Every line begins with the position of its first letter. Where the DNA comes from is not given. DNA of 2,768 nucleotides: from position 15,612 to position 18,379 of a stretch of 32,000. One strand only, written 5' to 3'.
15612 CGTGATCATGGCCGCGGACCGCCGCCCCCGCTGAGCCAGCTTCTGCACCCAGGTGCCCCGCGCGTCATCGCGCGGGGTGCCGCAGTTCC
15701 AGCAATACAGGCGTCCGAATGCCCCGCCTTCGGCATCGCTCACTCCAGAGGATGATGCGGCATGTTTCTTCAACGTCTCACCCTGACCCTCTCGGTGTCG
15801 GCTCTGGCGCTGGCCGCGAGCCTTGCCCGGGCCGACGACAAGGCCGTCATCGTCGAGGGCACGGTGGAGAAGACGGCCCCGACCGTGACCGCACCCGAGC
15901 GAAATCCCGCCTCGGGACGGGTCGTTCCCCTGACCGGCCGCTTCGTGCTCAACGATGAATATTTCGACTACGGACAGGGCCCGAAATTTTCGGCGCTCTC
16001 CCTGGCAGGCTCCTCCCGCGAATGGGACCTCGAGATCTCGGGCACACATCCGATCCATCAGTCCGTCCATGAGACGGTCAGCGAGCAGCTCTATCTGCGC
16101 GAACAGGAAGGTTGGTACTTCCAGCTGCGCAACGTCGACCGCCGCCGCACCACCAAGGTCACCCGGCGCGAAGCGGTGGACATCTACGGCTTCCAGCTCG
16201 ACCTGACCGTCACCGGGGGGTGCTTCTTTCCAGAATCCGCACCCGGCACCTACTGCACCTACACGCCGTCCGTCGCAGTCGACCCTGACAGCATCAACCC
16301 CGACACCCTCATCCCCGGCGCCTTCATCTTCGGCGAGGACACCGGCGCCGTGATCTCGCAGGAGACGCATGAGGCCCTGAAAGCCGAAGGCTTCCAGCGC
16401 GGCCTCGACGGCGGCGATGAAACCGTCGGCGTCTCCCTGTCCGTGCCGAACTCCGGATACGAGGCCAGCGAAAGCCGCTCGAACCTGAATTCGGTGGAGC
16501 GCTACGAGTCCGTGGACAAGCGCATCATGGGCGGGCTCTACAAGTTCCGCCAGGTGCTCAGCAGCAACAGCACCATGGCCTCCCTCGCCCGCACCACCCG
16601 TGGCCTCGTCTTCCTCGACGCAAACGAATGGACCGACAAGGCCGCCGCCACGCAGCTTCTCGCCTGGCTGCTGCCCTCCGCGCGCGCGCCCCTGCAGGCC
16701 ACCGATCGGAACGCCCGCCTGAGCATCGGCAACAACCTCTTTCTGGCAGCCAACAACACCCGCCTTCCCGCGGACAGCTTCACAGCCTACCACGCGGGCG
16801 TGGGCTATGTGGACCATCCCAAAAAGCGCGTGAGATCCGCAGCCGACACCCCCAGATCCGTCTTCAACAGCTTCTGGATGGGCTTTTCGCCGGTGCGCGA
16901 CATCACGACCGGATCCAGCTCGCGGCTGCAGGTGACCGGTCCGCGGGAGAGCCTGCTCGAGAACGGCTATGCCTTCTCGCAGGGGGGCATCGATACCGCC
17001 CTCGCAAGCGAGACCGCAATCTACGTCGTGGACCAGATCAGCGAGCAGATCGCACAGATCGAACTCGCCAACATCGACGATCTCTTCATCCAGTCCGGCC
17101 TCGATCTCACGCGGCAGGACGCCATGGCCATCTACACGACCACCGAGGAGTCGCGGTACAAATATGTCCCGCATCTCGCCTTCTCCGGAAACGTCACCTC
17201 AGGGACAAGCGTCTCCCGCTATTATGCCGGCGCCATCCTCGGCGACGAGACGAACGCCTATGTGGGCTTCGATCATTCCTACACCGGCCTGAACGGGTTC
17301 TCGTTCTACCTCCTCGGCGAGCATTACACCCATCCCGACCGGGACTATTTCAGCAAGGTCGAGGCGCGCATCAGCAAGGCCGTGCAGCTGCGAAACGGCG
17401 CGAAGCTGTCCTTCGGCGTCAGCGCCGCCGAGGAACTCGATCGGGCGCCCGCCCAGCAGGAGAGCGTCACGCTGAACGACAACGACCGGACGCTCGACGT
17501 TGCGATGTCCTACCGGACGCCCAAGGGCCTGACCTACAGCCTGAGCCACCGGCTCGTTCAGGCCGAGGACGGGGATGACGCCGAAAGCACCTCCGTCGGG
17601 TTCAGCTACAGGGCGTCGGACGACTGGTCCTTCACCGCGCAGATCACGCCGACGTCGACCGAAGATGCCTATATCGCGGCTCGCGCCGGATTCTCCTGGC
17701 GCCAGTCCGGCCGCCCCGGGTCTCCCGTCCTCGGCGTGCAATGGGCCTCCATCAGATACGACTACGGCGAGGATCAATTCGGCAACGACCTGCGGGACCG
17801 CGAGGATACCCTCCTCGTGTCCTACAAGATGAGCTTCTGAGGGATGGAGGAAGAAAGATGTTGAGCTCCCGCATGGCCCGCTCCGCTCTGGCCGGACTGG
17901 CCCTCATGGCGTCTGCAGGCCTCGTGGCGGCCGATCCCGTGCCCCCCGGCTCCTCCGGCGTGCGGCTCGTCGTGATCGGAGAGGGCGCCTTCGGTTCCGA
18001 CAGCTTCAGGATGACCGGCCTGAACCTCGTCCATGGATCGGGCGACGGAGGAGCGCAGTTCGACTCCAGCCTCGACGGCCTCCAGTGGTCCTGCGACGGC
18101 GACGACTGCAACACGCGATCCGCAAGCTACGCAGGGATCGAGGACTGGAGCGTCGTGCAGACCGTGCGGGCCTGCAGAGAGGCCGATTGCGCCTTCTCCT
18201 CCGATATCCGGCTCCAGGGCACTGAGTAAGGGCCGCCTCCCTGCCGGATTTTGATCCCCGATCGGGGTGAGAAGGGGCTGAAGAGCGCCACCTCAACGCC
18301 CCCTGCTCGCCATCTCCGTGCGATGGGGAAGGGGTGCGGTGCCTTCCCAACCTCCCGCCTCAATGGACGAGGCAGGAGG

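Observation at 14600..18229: Orphan three-gene envelope operon: secreted repeat protein, 692-aa OM barrel of unknown family, small Cys protein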

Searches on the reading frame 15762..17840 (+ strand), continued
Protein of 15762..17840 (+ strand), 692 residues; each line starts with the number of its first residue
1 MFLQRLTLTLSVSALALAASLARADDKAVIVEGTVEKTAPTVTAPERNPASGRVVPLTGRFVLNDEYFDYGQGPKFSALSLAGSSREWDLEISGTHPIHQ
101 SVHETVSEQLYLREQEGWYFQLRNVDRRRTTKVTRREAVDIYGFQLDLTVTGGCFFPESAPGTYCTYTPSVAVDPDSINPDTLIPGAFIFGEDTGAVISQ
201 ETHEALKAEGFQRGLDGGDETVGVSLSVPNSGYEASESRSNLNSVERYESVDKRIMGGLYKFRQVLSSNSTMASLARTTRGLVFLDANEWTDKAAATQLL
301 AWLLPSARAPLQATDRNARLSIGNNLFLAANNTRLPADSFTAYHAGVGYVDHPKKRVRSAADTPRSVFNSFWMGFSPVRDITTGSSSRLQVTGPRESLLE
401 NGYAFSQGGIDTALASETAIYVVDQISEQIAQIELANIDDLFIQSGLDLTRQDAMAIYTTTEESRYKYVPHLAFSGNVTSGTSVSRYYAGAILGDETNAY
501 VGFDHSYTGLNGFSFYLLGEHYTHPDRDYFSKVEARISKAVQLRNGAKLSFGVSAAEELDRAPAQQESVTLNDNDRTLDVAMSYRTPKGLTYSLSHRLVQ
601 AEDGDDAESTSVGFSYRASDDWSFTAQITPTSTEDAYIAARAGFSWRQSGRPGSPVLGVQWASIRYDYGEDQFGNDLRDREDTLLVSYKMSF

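Call 75: search_protein_families(library=pfam, proteins=[L036:3137-4975:+, L036:776-1996:+, L036:8315-8791:-, L015:2212-4995:+, L044:560-5365:+, L059:2115-2675:+, L060:757-1299:+, L063:2602-3222:+, L047:507-4232:+], max_evalue=0.01)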
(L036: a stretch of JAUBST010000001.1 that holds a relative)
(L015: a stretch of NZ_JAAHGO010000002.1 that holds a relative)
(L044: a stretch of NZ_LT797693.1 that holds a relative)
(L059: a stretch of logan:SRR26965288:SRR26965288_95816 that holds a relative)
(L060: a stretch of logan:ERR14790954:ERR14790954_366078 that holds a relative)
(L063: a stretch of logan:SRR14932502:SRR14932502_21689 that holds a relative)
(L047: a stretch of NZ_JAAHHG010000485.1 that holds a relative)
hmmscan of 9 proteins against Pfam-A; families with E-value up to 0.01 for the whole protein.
L036:3137-4975:+ (613 aa): 4 families
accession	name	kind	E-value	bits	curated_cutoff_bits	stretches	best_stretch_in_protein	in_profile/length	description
PF14252.11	DUF4347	-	1.7e-59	200.7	24.6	1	17-174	1-163/164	Domain of unknown function (DUF4347)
PF00353.25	HemolysinCabind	-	3.4e-26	91.3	23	4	438-473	1-36/36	RTX calcium-binding nonapeptide repeat (4 copies)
PF04151.21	PPC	-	9.1e-09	36.5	25.9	1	231-302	2-68/70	Bacterial pre-peptidase C-terminal domain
PF00028.23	Cadherin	-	7.8e-07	29.9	28.8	1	333-419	2-90/93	Cadherin domain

L036:776-1996:+ (407 aa): 7 families
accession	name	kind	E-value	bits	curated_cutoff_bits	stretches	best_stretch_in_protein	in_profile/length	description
PF08281.18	Sigma70_r4_2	-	5.7e-16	58.4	25.7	1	143-190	5-52/54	Sigma-70, region 4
PF04542.20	Sigma70_r2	-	2.9e-12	46.6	24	1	35-103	1-70/71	Sigma-70 region 2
PF04545.22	Sigma70_r4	-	3.2e-09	36.6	24.1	1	145-193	1-49/50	Sigma-70, region 4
PF13384.12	HTH_23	-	0.00011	22.4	24.6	1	152-185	5-38/50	Homeodomain-like domain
PF07638.17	Sigma70_ECF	-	0.00033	21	21.1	1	34-197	21-184/185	ECF sigma factor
PF13518.12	HTH_28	-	0.0009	19.7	25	1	155-189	3-37/52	Helix-turn-helix domain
PF13556.12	HTH_30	-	0.0055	16.9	27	0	153-194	1-42/59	PucR C-terminal helix-turn-helix domain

L036:8315-8791:- (158 aa): 2 families
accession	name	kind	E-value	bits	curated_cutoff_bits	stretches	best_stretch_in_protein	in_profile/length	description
PF13581.12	HATPase_c_2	-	6e-21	75.2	27.4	1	35-148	14-127/127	Histidine kinase-like ATPase domain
PF02518.31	HATPase_c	-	0.00014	22.7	26.4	1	51-133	5-88/111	Histidine kinase-, DNA gyrase B-, and HSP90-like ATPase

L015:2212-4995:+ (928 aa): 8 families
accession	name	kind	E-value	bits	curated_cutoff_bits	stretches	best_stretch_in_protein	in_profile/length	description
PF14252.11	DUF4347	-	2.1e-55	187.4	24.6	1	30-187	1-163/164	Domain of unknown function (DUF4347)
PF00353.25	HemolysinCabind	-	8.9e-24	83.5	23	6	821-854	2-35/36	RTX calcium-binding nonapeptide repeat (4 copies)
PF06739.17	SBBP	-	2.4e-16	59.8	20.5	4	453-478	5-30/38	Beta-propeller repeat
PF02044.22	Bombesin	-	3.7e-10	39.6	18.1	0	343-353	1-11/14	Bombesin-like peptide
PF00028.23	Cadherin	-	9.7e-09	36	28.8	1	650-738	4-92/93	Cadherin domain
PF07494.17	Reg_prop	-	5.8e-06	26.3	20.4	0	529-542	9-22/24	Two component regulator propeller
PF17164.10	DUF5122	-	0.00018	22.1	27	0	430-448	13-31/36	Domain of unknown function (DUF5122) beta-propeller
PF14250.11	AbrB-like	-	0.00041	20.8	25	0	290-323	11-44/70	AbrB-like transcriptional regulator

L044:560-5365:+ (1602 aa): 8 families
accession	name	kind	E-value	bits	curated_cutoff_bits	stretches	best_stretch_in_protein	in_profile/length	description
PF00028.23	Cadherin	-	4.4e-54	181.3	28.8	7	530-616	2-92/93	Cadherin domain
PF00353.25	HemolysinCabind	-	2.5e-23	82.1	23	3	1462-1497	1-36/36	RTX calcium-binding nonapeptide repeat (4 copies)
PF17803.7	Cadherin_4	-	2.9e-13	50.6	25.1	1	1212-1267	3-57/71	Bacterial cadherin-like domain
PF10988.14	DUF2807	-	5.5e-09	36.5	24.2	0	1248-1334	12-99/181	Putative auto-transporter adhesin, head GIN domain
PF03895.21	YadA_anchor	-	3.3e-05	24.3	22.7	0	1224-1250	24-49/60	YadA-like membrane anchor domain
PF09907.15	HigB_toxin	-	0.00041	21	27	0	570-600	37-67/74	HigB_toxin, RelE-like toxic component of a toxin-antitoxin system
PF16559.10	GIT_CC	-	0.0009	19.3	28.7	0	613-642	12-41/66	GIT coiled-coil Rho guanine nucleotide exchange factor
PF05986.19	ADAMTS_spacer1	-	0.0056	17.4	23.6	0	614-661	27-74/115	ADAM-TS Spacer 1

L059:2115-2675:+ (187 aa): 1 family
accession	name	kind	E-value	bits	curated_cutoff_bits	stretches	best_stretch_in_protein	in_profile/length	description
PF01391.23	Collagen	-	5.6e-05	23.3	27.2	1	132-160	25-53/60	Collagen triple helix repeat (20 copies)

L060:757-1299:+ (181 aa): 0 families

L063:2602-3222:+ (207 aa): 0 families

L047:507-4232:+ (1242 aa): 7 families
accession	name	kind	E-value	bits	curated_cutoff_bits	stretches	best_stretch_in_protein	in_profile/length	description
PF14252.11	DUF4347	-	1.3e-54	184.8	24.6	1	17-174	1-163/164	Domain of unknown function (DUF4347)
PF00028.23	Cadherin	-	4.9e-24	85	28.8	4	668-755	2-92/93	Cadherin domain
PF00353.25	HemolysinCabind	-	3.3e-18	65.7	23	3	1138-1171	2-35/36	RTX calcium-binding nonapeptide repeat (4 copies)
PF06119.19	NIDO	-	1.9e-17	64.3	25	1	239-406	2-185/186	Nidogen-like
PF17963.7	Big_9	-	7.4e-14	52.8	23.6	2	658-753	1-88/89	Bacterial Ig domain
PF17803.7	Cadherin_4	-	8.3e-07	29.9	25.1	3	955-1020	3-63/71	Bacterial cadherin-like domain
PF23592.1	Cadherin_CELSR2_9th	-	0.00014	22.4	36.8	0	986-1019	32-66/100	CELSR2-like, ninth cadherin domain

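Call 85: find_related_loci(query=A9, collection=metagenome_contigs, flank=4000)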
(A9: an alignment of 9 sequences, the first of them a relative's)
Query A9 (692 aa) in metagenome_contigs; peptide patterns used: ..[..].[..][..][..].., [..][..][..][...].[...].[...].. (x = any residue, [..] = any of these).
286 stretches matched a pattern; 24 encode a relative of the query (tblastn E <= 1e-3); 24 distinct loci.
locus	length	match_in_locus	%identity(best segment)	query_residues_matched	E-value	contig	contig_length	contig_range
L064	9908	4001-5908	45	54-692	1e-168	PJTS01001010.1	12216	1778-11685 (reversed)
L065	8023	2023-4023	38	8-692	3e-134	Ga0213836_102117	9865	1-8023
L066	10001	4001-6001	38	8-692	3e-134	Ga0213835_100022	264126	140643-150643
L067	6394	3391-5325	38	47-692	3e-129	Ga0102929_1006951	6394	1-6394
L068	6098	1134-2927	39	81-692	3e-116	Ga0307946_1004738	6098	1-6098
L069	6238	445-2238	39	81-692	4e-116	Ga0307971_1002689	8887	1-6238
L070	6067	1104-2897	39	81-692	3e-116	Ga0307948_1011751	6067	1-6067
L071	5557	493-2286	39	81-692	3e-116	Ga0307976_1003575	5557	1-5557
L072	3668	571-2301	39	115-692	1e-114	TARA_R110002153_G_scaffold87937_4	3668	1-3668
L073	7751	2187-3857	37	115-674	5e-105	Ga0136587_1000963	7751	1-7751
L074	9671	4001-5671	37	115-674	6e-105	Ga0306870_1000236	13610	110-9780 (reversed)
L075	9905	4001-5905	30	42-690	6e-88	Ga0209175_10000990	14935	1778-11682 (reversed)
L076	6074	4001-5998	28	12-690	3e-84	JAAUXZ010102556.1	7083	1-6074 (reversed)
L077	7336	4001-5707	30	108-690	4e-84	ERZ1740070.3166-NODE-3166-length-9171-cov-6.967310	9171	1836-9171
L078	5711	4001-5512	32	40-561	3e-78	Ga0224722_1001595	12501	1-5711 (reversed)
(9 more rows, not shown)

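Call 93: search_protein_families(library=phrogs, proteins=[window:15762-17840:+], max_evalue=0.01)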
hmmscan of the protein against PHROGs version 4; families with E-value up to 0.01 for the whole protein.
window:15762-17840:+ (692 aa): 0 families

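Call 94: search_protein_families(library=padloc, proteins=[window:15762-17840:+], max_evalue=0.01)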
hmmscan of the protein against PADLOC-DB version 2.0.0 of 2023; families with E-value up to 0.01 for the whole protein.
window:15762-17840:+ (692 aa): 0 families

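Call 95: search_solved_structures(query=A10, max_evalue=1)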
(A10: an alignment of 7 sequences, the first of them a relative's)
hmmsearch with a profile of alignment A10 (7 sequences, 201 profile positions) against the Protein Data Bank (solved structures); distinct sequences matched with E-value up to 1: 0.

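Call 96: search_solved_structures(query=A5, max_evalue=1)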
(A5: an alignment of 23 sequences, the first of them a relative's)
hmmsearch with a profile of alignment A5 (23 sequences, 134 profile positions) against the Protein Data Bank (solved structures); distinct sequences matched with E-value up to 1: 24.
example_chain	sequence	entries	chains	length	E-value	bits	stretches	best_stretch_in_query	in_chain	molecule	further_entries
6qsd_A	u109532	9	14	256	0.0007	23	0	70-105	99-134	Pizza6S | Pizza6-S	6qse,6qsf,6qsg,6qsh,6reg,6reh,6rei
6f0s_A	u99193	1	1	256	0.00099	22.6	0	70-105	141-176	Pizza6-SYW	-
6f0t_A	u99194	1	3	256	0.001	22.5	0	71-105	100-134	Pizza6-SFW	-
6i3b_A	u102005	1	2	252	0.0011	22.4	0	71-105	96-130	cPizza6-AYW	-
7zqg_A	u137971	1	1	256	0.0012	22.3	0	46-100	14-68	Pizza6-KSH-TSH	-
7zq2_A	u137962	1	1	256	0.0014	22.1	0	46-95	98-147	Pizza6-RSH-TSH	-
6i38_A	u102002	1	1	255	0.0018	21.7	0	71-105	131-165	nv2Pizza6-AYW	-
6f0q_A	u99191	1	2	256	0.0018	21.7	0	70-105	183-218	Pizza6-AYW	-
6i37_A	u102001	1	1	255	0.0019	21.7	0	71-105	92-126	nv1Pizza6-AYW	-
6rej_A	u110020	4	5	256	0.0021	21.5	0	71-105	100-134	Pizza6-SH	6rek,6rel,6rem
7zpz_A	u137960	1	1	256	0.0022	21.4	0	71-105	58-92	Pizza6-TSR-TSH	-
6ren_A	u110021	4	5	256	0.0029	21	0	61-105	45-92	3fPizza6-SH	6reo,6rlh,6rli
7zpw_A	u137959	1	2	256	0.0054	20.2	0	45-100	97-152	Pizza6-TSK-TSH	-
7zcj_A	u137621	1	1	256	0.0087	19.5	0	72-105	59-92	Pizza6-TNH-TSH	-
6i3a_A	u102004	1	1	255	0.017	18.6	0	70-105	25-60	v22Pizza6-AYW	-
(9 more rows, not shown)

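Call 97: search_dna_similar(query=window:15762-17840:+, collection=plasmids, mode=protein, max_rows=40, max_evalue=0.00001)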
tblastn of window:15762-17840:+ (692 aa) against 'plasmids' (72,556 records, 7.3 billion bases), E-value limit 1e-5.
Records with a match: 10; places in all: 10; records where one place covers at least 80% of the query: 10.
Best place of each record, by identity: >=99% 5; 95-99% 1; 90-95% 1; 60-80% 3.
By first word of the organism name: Cereibacter 10.
By predicted mobility (MOB-suite, as given by PLSDB): mobilizable 7; non-mobilizable 3.
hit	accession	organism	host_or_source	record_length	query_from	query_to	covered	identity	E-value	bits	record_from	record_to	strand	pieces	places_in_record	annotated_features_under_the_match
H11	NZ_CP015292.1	Cereibacter sphaeroides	Cereibacter sphaeroides 2.4.1,single ...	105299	1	692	100%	100.0%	0e+0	1333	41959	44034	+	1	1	hypothetical protein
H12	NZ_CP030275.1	Cereibacter sphaeroides 2.4.1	cell culture,laboratory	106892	1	692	100%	100.0%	0e+0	1333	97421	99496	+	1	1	hypothetical protein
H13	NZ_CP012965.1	Cereibacter sphaeroides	cell culture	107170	1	692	100%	100.0%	0e+0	1333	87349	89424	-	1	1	hypothetical protein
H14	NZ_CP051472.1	Cereibacter sphaeroides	cell culture,laboratory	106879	1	692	100%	100.0%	0e+0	1333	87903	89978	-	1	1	hypothetical protein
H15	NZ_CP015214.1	Cereibacter sphaeroides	Cereibacter sphaeroides 2.4.1,single ...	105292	1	692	100%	99.9%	0e+0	1329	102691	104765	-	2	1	hypothetical protein (x2)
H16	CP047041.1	Cereibacter sphaeroides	cell culture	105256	1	692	100%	98.5%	0e+0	1336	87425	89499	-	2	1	none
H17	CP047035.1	Cereibacter sphaeroides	cell culture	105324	1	670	97%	94.4%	0e+0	1295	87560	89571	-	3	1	none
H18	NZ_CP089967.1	Cereibacter azotoformans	Owen's River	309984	25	692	97%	72.5%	0e+0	978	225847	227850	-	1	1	hypothetical protein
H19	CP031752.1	Cereibacter sphaeroides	cell culture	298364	25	692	97%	72.5%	0e+0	976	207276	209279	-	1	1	hypothetical protein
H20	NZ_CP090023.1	Cereibacter azotoformans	cell culture,Aquaculture sediment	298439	25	692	97%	72.5%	0e+0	976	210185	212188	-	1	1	hypothetical protein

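Call 98: get_annotated_region(hit=H18, flank=9000)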
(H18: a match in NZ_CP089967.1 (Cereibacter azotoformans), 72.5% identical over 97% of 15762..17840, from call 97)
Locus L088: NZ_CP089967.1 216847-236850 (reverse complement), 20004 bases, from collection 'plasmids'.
description: Cereibacter azotoformans strain ORIO plasmid pORIO1, complete sequence
organism: Cereibacter azotoformans (NCBI taxid 43057)
taxonomy: Bacteria; Pseudomonadota; Alphaproteobacteria; Rhodobacterales; Paracoccaceae; Cereibacter; Cereibacter azotoformans
host: -; source: Owen's River; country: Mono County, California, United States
typing (MOB-suite, as given by PLSDB): non-mobilizable; replicon rep_cluster_252
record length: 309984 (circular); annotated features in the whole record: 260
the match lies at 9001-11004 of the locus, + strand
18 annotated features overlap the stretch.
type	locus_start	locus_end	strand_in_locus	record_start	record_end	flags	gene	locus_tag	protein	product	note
CDS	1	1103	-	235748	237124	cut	-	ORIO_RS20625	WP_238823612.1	hypothetical protein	-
CDS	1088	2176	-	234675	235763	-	-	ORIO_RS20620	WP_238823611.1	glycosyl hydrolase family 8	GO:0005975 - carbohydrate metabolic process [Evidence IEA]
CDS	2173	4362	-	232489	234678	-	-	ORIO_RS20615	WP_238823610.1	cellulose biosynthesis cyclic di-GMP-binding regulatory protein BcsB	GO:0006011 - UDP-glucose metabolic process [Evidence IEA]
CDS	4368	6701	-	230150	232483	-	bcsA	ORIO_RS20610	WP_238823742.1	UDP-forming cellulose synthase catalytic subunit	GO:0030244 - cellulose biosynthetic process [Evidence IEA]; GO:0006011 - UDP-glucose metabolic process [Evidence IEA]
CDS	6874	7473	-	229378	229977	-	-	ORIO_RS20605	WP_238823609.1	hypothetical protein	-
CDS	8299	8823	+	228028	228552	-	-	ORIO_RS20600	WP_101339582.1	hypothetical protein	-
CDS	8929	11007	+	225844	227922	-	-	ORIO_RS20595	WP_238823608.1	hypothetical protein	-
CDS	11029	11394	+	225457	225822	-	-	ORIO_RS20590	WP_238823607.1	hypothetical protein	-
CDS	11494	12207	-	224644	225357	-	-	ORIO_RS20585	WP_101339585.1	hypothetical protein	-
CDS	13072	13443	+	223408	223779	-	-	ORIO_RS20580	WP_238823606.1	hypothetical protein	-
CDS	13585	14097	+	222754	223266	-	-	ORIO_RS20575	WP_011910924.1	hypothetical protein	-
CDS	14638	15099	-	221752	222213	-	-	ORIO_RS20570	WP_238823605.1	response regulator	GO:0000160 - phosphorelay signal transduction system [Evidence IEA]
CDS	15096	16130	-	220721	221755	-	-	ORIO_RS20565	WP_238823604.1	histidine kinase dimerization/phosphoacceptor domain -containing protein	-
CDS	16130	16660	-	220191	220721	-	-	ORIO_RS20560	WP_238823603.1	methanogen output domain 1-containing protein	-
CDS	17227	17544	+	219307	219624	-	-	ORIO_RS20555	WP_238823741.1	H-NS histone family protein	-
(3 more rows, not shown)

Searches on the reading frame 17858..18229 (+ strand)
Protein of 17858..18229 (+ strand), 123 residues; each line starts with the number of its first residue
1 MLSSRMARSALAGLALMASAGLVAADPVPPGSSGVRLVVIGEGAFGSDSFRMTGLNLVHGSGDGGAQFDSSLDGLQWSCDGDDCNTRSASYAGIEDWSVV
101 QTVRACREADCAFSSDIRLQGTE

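Call 3: search_protein_families(library=pfam, proteins=[window:17858-18229:+], max_evalue=1)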
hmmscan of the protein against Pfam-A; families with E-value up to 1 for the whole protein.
window:17858-18229:+ (123 aa): 0 families

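Call 4: search_protein_families(library=ncbifam, proteins=[window:17858-18229:+], max_evalue=1)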
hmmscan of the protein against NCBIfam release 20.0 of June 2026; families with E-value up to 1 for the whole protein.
window:17858-18229:+ (123 aa): 0 families

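Call 93: search_protein_families(library=phrogs, proteins=[window:17858-18229:+], max_evalue=0.01)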
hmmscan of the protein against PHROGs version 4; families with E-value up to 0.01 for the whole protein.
window:17858-18229:+ (123 aa): 0 families

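Call 94: search_protein_families(library=padloc, proteins=[window:17858-18229:+], max_evalue=0.01)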
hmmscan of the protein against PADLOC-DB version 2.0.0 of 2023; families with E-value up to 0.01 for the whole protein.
window:17858-18229:+ (123 aa): 0 families
